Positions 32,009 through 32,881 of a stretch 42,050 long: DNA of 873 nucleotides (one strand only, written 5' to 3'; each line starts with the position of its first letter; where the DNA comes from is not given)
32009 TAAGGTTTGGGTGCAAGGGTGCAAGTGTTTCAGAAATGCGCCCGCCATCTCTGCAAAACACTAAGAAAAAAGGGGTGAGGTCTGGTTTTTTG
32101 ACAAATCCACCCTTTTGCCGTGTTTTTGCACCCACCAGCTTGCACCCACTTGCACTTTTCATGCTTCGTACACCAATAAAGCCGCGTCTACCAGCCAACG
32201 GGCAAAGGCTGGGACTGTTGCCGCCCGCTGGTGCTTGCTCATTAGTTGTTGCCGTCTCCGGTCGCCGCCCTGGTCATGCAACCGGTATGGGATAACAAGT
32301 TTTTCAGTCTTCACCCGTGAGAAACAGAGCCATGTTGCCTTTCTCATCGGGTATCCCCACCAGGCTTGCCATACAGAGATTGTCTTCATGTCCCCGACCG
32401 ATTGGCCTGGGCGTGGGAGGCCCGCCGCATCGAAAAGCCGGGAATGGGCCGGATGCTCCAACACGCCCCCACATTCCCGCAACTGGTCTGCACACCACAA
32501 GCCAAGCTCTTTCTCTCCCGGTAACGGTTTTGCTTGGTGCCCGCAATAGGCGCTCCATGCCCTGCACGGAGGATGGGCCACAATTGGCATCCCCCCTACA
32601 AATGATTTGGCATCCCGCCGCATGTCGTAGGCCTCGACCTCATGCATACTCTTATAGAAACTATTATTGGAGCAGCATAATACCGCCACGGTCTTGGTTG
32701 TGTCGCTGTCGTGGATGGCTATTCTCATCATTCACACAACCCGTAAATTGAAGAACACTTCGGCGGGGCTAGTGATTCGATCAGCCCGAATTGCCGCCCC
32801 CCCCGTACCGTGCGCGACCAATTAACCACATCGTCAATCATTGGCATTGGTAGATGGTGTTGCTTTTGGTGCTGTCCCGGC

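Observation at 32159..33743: Candidate DNA-modification pair: a split PP-loop (PAPS-reductase-like) gene plus a minimal C5-methyltransferase-like protein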

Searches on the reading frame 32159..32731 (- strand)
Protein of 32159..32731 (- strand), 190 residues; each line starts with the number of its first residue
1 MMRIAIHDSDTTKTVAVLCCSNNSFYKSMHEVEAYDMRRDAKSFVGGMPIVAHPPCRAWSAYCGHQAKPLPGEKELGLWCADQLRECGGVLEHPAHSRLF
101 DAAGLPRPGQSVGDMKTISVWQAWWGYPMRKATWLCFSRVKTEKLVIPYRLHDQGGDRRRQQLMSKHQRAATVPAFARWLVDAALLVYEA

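Call 3: search_protein_families(library=pfam, proteins=[window:32159-32731:-], max_evalue=0.1)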
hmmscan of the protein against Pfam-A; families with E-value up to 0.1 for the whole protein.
window:32159-32731:- (190 aa): 0 families

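Call 4: search_protein_families(library=phrogs, proteins=[window:32159-32731:-], max_evalue=0.1)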
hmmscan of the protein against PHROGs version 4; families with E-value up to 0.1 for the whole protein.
window:32159-32731:- (190 aa): 1 family
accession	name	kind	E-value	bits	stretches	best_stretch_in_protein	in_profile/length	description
phrog_12600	-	unknown function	8.5e-40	137.3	1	13-184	2-191/203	-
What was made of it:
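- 32159..32731 (-): 190-aa minimal C5-cytosine-methyltransferase-fold protein of the phrog_12600 family. Motif equivalents: I-like VAVLC (15-19), IV HPPC (53-56), VI LEHP (91-94), VIII GYPMRK (126-131), X-like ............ (169-180). phrog_12600 at E 8.5e-40 (call 4).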

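Call 6: search_dna_similar(query=window:32159-32731:-, collection=phages, mode=protein, max_rows=40)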
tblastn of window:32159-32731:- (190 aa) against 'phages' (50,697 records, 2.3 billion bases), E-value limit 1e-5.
Records with a match: 14; places in all: 14; records where one place covers at least 80% of the query: 10.
Best place of each record, by identity: <60% 14.
By first word of the organism name: Pseudomonas 6; Caulobacter 2; Xanthomonas 1; Rhodobacter 1; Microviridae 1; Ralstonia 1; Caudoviricetes 1; Tortoise 1.
By host as written in the record: Pseudomonas aeruginosa PA14 3; Caulobacter vibrioides CB15 2; Pseudomonas aeruginosa UVA4 2; Xanthomonas campestris pv. campestris SU1 1; Pseudomonas aeruginosa LRJ32 1; Rhodobacter capsulatus SB 1003 1; Ciona robusta 1; Ralstonia pseudosolanacearum NdE 1; and 2 more.
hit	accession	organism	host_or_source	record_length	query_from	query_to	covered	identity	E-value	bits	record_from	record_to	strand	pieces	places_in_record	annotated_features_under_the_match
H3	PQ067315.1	Xanthomonas phage fSU1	Xanthomonas campestris pv. campestris ...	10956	3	188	98%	39.8%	4e-31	124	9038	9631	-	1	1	hypothetical protein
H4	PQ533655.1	Pseudomonas phage Doze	Pseudomonas aeruginosa PA14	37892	15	186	91%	41.9%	4e-31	124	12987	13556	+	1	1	hypothetical protein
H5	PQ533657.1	Pseudomonas phage Frizzy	Pseudomonas aeruginosa PA14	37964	15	186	91%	41.9%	4e-31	124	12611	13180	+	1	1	hypothetical protein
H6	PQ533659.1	Pseudomonas phage Meadow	Pseudomonas aeruginosa PA14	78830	15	186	91%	41.9%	4e-31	124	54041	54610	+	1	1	hypothetical protein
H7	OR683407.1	Pseudomonas phage Meltemi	Pseudomonas aeruginosa LRJ32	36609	15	186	91%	41.9%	4e-31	124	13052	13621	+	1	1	hypothetical protein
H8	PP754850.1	Rhodobacter phage Ebor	Rhodobacter capsulatus SB 1003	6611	4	181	94%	33.1%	2e-19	91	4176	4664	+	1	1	putative DNA methylase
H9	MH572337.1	Microviridae sp.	Ciona robusta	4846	15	182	88%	33.9%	1e-29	120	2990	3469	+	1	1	hypothetical protein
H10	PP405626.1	Ralstonia phage PQ43W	Ralstonia pseudosolanacearum NdE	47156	11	176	87%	32.8%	2e-14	76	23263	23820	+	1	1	none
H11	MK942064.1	Caulobacter phage Jess A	Caulobacter vibrioides CB15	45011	12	188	93%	30.7%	4e-15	78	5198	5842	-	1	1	hypothetical protein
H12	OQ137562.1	Caulobacter phage RapA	Caulobacter vibrioides CB15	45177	12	188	93%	30.7%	4e-15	78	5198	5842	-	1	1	RapA_gp005c: hypothetical protein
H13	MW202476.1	Caudoviricetes sp.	Manatee Spring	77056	35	181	77%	36.6%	2e-14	76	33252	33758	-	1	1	none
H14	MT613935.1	Pseudomonas phage Persinger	Pseudomonas aeruginosa UVA4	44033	15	152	73%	35.1%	3e-13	72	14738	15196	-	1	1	hypothetical protein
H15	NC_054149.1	Pseudomonas phage Persinger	Pseudomonas aeruginosa UVA4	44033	15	152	73%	35.1%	3e-13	72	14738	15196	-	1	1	ParB-like partition protein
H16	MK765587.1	Tortoise microvirus 37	Gopherus morafkai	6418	12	135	65%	38.4%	4e-11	67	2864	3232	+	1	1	hypothetical protein (x2)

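Call 7: find_homologous_proteins(query=window:32159-32731:-, max_evalue=0.001)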
Query window:32159-32731:- (190 aa): 6474 proteins with E <= 0.001 among 6614 candidates; the best 120 are listed.
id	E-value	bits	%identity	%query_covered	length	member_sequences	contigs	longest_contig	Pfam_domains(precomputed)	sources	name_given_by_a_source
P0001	1.1e-129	448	100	99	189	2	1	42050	-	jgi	-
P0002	1.1e-89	318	76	91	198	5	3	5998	-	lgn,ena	-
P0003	1.2e-87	311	71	93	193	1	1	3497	-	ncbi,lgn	-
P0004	8.5e-86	305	71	91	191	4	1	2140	-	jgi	-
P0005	3.8e-83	296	72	91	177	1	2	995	-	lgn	-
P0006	4.1e-82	293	70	91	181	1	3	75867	-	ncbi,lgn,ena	-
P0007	1.4e-81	291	69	91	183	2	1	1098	-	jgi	-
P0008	1.4e-81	291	68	94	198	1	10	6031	-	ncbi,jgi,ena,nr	ncbi:MAG: hypothetical protein KDI44_16165 [Thiothrix sp.]|nr:hypothetical protein [Thiothrix sp.]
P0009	8.5e-81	289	70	91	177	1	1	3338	-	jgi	jgi:hypothetical protein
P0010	1.3e-80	288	72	92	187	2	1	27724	-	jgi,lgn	-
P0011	1.5e-80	288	66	99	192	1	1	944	-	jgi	jgi:hypothetical protein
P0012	4.1e-79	283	70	90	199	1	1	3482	-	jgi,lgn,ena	-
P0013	6.0e-79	283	70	94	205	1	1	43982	-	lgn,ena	-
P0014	6.6e-79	282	70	92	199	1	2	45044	-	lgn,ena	-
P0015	2.0e-78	281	66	99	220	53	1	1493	-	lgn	-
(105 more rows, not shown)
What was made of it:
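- On phrog_12600 (uncharacterised phage family): There are 6,474 homologues at E up to 0.001 (call 7).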

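Call 17: find_encoding_contigs(protein=P0013, flank=6000, max_places=3)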
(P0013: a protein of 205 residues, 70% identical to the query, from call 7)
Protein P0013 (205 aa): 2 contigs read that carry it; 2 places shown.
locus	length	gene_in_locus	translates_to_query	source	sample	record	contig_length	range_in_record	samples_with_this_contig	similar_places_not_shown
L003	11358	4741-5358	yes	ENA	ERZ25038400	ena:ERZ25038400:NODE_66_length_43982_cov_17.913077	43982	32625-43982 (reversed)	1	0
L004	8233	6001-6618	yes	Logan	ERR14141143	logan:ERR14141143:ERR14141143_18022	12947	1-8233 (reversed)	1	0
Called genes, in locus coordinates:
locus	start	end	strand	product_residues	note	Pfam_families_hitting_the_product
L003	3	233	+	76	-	?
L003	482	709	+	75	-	-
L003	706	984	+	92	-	-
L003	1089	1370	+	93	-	-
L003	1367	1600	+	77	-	-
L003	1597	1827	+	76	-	-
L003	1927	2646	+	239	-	-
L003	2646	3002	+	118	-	-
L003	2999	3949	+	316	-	PF06745:ATPase (weak), PF03796:DnaB_C, PF13481:AAA_25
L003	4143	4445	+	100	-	-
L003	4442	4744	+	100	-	-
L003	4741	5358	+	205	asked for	-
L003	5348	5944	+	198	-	PF13392:HNH_3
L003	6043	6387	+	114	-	-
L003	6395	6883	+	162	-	PF05772:NinB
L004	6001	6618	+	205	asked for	-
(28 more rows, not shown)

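Call 18: find_encoding_contigs(protein=P0002, flank=6000, max_places=3)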
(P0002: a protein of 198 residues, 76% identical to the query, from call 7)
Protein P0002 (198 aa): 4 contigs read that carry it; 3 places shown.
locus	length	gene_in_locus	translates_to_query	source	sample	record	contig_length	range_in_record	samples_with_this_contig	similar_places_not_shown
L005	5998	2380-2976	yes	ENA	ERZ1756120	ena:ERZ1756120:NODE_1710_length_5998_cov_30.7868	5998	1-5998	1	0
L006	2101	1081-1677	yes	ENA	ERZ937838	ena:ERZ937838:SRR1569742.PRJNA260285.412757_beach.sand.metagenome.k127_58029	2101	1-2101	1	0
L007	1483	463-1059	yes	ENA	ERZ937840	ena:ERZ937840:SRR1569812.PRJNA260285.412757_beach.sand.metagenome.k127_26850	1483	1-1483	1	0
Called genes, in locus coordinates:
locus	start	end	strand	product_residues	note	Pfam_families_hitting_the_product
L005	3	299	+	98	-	?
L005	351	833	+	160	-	-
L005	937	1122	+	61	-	-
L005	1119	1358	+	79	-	-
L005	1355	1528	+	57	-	-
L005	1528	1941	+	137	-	-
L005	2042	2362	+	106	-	-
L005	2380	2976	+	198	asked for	-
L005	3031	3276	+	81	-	-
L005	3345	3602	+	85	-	-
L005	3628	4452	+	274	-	PF08241:Methyltransf_11 (faint), PF01555:N6_N4_Mtase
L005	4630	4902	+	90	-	-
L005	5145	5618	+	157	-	-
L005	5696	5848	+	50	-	-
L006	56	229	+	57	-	-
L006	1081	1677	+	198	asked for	-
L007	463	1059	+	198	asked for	-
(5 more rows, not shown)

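Call 19: search_protein_representatives(protein=window:32159-32731:-)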
Query: 190 residues. Proteins with E-value up to 0.001 (for the whole library): 1325; up to 1e-10: 723; up to 1e-30: 65. The best 150 are listed.
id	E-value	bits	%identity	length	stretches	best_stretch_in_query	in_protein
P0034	1.3e-76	273.2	70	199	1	13-184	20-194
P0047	2.4e-75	269.1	69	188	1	12-186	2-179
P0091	2.4e-72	259.3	66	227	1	13-184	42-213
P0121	1.2e-62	227.6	60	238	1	13-184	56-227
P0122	4.5e-58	212.7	63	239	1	13-184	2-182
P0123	8.1e-58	211.9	56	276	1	9-187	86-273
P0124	2.2e-56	207.2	50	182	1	11-186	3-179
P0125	7.5e-55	202.2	53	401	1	14-184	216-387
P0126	1.6e-53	197.8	55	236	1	13-189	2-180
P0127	2.1e-53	197.4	52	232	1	12-184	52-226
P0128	1.9e-51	191.1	52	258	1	13-186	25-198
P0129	1.7e-50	187.9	55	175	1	14-184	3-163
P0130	2.2e-50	187.6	59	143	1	48-185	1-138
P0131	4.3e-50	186.6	50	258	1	13-183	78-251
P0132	4.5e-50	186.6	52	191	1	13-184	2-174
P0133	2.9e-49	184.0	50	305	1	13-184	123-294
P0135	1.2e-48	181.9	47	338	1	10-186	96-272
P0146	1.2e-41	159.1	43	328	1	12-184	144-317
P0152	1.2e-37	146.0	67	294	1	13-111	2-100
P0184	1.4e-30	122.9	44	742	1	15-185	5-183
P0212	1.0e-27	113.6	40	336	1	15-183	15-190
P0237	2.5e-26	109.0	43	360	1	15-184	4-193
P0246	6.9e-26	107.6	46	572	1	13-149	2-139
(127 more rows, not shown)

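Call 20: search_protein_families(library=pfam, proteins=[P0125, P0133, P0135, P0146, P0184, P0246, P0237, P0212, P0123, P0152], max_evalue=0.01)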
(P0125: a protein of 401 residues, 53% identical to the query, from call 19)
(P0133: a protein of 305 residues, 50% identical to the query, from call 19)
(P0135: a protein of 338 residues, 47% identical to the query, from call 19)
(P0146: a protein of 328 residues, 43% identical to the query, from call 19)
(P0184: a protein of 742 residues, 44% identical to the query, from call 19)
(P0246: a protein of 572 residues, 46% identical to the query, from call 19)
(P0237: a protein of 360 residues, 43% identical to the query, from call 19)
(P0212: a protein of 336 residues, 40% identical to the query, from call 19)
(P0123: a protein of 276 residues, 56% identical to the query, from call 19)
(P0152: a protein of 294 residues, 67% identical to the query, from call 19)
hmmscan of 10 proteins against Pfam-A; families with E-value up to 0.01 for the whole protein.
P0125 (401 aa): 0 families

P0133 (305 aa): 0 families

P0135 (338 aa): 0 families

P0146 (328 aa): 0 families

P0184 (742 aa): 1 family
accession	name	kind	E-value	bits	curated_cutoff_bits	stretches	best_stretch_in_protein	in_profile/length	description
PF02195.25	ParB_N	-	0.00061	20.2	26.3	1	248-310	33-95/95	ParB N-terminal domain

P0246 (572 aa): 0 families

P0237 (360 aa): 0 families

P0212 (336 aa): 0 families

P0123 (276 aa): 0 families

P0152 (294 aa): 0 families
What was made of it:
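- Tried and rejected: Only one weak ParB_N hit appeared, in a 742-aa protein (call 20).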

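Call 24: search_solved_structures(query=A2, max_evalue=10, show_alignments=3)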
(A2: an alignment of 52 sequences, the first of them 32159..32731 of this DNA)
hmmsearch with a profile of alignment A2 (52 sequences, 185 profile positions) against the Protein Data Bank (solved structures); distinct sequences matched with E-value up to 10: 16.
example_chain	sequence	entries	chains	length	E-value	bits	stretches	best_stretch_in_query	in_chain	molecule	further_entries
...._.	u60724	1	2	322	0.31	13.7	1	28-153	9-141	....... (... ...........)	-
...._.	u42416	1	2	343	0.31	13.7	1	27-153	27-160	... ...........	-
1xo0_A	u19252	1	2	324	0.32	13.7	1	28-153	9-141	Recombinase CRE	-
1crx_A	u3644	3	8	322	0.32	13.7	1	28-153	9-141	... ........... | Recombinase cre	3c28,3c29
2hof_A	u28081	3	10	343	0.32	13.7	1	27-153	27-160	Recombinase cre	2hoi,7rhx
1nzb_A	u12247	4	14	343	0.32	13.7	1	27-153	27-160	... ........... | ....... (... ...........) | Recombinase cre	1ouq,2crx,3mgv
5crx_A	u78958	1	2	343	0.32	13.7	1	27-153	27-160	PROTEIN (BACTERIOPHAGE P1 CRE GENE)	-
1pvp_A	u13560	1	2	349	0.32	13.7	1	27-153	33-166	Recombinase cre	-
1xns_A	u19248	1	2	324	0.32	13.7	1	28-153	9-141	Recombinase CRE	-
1f44_A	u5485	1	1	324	0.32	13.7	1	28-153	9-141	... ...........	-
1drg_A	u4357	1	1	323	0.33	13.7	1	28-153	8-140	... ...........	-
1q3u_A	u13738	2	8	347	0.33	13.7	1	27-153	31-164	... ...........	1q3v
1kbu_A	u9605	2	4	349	0.33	13.7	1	27-153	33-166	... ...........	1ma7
1pvq_A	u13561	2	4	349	0.34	13.6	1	27-153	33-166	Recombinase cre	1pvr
7rhz_B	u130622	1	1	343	0.71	12.6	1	27-152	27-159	Recombinase cre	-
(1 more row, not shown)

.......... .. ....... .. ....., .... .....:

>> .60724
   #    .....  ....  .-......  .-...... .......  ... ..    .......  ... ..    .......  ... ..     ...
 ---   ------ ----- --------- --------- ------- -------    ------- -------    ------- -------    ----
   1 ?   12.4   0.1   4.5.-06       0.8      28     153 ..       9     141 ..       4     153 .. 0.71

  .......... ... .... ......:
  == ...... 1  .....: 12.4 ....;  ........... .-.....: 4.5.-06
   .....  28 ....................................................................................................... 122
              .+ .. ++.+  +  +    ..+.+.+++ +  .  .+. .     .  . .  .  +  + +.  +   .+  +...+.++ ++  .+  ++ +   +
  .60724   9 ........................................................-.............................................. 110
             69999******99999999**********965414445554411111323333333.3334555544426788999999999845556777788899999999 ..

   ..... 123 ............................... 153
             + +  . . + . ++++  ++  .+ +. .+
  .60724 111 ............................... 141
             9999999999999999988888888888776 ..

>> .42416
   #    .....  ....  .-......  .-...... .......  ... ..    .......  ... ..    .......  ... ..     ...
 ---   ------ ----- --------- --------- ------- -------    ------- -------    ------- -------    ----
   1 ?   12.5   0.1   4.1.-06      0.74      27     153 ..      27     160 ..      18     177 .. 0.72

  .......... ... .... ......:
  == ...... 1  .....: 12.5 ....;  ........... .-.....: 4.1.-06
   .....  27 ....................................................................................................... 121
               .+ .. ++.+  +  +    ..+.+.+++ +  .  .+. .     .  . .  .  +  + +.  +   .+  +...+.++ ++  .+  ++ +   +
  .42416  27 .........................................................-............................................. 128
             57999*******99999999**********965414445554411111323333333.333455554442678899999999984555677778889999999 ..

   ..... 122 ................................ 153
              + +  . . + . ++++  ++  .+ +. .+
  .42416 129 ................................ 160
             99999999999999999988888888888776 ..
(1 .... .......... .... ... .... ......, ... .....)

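Call 26: get_annotated_region(hit=H8, flank=4000)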
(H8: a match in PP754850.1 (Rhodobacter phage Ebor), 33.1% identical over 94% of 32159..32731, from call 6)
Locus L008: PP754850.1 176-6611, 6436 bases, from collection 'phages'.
description: Rhodobacter phage Ebor, complete genome.
organism: Rhodobacter phage Ebor (NCBI taxid 3144506)
taxonomy: Viruses; Monodnaviria; Sangervirae; Phixviricota; Malgrandaviricetes; Petitvirales; Microviridae
host: Rhodobacter capsulatus SB 1003; source: -; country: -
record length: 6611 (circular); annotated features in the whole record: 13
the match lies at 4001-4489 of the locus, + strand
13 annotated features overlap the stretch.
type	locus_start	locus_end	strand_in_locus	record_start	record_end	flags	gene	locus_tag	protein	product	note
misc_feature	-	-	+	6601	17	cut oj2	-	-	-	-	XerCD dif motif, attachment site attP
CDS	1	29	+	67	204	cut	-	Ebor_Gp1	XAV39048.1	hypothetical protein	putative membrane protein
CDS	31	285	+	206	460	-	-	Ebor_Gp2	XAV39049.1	hypothetical protein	-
CDS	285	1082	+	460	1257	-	-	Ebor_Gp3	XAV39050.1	DNA pilot protein VP2/H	-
misc_feature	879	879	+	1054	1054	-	-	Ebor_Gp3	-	-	prophage in DE442 lysogen = T; amino acid replacement L199F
CDS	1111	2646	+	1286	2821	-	-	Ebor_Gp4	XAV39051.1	major capsid protein VP1/F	-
misc_feature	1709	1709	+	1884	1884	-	-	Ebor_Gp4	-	-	prophage in DE442 lysogen = A; amino acid replacement Y200S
CDS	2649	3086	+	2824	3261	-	-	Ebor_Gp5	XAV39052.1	hypothetical protein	-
CDS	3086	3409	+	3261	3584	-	-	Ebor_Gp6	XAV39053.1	hypothetical protein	-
CDS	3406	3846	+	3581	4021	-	-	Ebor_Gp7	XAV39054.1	peptidoglycan hydrolytic enzyme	peptidoglycan hydrolytic enzyme; experimentaly verified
CDS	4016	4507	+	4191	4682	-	-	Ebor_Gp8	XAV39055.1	putative DNA methylase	-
CDS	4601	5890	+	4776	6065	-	-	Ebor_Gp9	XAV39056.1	replication initiation protein VP4/A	-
CDS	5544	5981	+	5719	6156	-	-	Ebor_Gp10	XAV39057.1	putative bifunctional structural protein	putative bifunctional structural protein, MS verified presence in the virion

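Call 30: find_encoding_contigs(protein=P0006, flank=6000, max_places=2)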
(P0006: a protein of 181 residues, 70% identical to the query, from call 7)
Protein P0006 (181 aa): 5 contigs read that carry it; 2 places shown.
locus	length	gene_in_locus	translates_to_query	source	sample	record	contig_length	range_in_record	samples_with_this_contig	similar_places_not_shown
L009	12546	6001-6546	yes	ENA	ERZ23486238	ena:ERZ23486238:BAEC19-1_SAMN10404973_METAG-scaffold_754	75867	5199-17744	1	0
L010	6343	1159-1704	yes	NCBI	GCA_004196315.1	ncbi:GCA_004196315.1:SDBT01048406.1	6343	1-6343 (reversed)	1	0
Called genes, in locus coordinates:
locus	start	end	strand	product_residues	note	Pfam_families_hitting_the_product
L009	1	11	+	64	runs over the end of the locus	-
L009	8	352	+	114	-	-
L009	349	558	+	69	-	-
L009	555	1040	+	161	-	PF05866:RusA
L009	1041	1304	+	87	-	-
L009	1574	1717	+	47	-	-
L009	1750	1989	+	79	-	-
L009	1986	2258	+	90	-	PF03692:CxxCxxCC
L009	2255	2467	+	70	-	-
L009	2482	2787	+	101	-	-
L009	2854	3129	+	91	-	-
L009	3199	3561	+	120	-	-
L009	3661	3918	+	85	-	-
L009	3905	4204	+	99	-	-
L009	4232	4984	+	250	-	PF05887:Trypan_PARP (weak)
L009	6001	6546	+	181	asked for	-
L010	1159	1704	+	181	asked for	-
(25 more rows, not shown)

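Call 31: find_encoding_contigs(protein=P0010, flank=6000, max_places=2)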
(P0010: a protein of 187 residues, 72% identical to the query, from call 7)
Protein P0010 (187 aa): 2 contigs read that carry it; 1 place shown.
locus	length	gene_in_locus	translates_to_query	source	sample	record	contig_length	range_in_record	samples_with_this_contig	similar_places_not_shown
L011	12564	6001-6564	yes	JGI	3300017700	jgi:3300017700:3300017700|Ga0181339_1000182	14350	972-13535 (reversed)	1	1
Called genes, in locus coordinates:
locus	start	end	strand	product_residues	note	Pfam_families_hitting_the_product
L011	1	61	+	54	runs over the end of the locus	-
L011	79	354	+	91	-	-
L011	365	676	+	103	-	-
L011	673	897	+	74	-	-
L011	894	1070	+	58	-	-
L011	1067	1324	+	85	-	-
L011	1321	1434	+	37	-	-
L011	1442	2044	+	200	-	PF06378:SSAP_Sak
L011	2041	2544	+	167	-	PF05565:Sipho_Gp157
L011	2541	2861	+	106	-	-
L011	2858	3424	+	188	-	-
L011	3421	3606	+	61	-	-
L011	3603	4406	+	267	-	-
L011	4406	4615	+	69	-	-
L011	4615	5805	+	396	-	PF12167:Arm-DNA-bind_2, PF00589:Phage_integrase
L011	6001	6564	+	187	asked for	-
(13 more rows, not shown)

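Call 32: predict_structure(alignment_id=A2)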
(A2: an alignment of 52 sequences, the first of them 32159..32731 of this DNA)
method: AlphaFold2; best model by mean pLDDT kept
length: 190 residues; sequences in the alignment: 52
mean_pLDDT: 91.9   pTM: 0.87
mean pLDDT of the five models: 91.9, 89.3, 86.5, 85.3, 83.2
residues with pLDDT >= 90: 147; 70-90: 32; 50-70: 11; < 50: 0
segments of 3 or more residues with pLDDT < 50: none
pLDDT, mean of each block of 10 residues (from residue 1): 59 91 95 97 97 94 83 97 98 96 98 98 94 97 94 87 87 95 92
secondary structure, 60 per line:
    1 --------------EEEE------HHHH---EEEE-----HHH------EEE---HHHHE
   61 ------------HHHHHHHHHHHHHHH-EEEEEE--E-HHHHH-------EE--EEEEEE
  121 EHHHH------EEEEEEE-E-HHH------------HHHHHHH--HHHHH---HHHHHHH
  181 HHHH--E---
elements in order: E15-18 H25-28 E32-35 E50-52 H56-59 H73-87 E89-94 H99-103 E115-121 H122-125 E132-138 H157-163 H166-170 H174-184
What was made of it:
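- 32159..32731 (-): AlphaFold2 pLDDT 91.9 (call 32).
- Closest known: Canonical C5-cytosine DNA methyltransferases. Different: Helices A-C and strand 3 are missing in the model (call 32).
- The AlphaFold2 model has pLDDT 91.9 and pTM 0.87 (call 32).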
